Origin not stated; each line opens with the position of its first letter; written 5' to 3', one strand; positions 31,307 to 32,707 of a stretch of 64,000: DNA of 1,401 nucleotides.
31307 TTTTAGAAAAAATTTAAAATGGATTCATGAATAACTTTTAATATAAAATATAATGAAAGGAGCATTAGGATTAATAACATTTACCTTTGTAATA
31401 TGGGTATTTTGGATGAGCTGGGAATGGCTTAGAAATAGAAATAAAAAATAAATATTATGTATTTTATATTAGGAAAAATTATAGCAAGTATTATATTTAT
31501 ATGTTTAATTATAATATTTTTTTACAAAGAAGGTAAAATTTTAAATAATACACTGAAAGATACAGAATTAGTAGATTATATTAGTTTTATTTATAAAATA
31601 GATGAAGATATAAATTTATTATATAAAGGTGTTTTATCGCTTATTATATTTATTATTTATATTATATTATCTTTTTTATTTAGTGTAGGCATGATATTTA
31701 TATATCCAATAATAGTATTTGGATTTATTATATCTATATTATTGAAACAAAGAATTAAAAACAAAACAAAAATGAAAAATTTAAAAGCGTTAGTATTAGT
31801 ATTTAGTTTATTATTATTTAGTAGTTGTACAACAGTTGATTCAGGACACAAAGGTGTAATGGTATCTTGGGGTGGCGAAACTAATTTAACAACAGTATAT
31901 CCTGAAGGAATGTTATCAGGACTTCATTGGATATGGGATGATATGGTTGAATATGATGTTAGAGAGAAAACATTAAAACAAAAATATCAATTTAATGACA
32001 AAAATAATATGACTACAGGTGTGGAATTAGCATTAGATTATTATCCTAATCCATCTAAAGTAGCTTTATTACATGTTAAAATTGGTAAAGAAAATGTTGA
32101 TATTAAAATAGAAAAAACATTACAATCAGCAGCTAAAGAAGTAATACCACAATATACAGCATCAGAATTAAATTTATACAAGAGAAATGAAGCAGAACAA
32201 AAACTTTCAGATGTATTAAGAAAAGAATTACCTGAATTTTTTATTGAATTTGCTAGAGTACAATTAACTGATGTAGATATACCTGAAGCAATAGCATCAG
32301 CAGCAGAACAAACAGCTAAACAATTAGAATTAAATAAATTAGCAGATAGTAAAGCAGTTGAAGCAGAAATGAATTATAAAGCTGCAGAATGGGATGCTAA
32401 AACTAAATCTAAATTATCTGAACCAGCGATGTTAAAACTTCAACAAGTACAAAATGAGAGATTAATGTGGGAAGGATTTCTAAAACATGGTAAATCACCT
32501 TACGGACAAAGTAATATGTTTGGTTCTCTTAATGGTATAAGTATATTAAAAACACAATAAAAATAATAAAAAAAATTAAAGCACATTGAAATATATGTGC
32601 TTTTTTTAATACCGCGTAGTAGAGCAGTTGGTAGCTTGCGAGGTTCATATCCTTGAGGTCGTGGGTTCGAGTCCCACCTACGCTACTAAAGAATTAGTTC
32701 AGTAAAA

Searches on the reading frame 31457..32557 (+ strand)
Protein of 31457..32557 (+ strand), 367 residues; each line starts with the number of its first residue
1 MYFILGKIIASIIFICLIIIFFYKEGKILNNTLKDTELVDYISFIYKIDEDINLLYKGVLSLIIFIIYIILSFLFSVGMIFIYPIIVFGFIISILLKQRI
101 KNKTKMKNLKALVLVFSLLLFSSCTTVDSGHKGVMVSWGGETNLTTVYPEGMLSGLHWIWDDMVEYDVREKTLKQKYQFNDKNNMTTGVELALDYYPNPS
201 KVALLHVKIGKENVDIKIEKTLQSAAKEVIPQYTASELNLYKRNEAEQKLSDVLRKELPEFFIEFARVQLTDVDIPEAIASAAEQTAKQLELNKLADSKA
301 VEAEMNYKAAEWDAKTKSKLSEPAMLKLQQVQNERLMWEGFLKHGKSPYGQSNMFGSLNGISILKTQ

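Call 67: search_protein_families(library=pfam, proteins=[window:31457-32557:+], max_evalue=0.001)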
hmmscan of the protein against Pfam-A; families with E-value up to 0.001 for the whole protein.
window:31457-32557:+ (367 aa): 1 family
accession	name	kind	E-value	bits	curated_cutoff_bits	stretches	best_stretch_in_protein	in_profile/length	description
PF01145.31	Band_7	-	1.1e-20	74.8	23.6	1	126-293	2-165/176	SPFH domain / Band 7 family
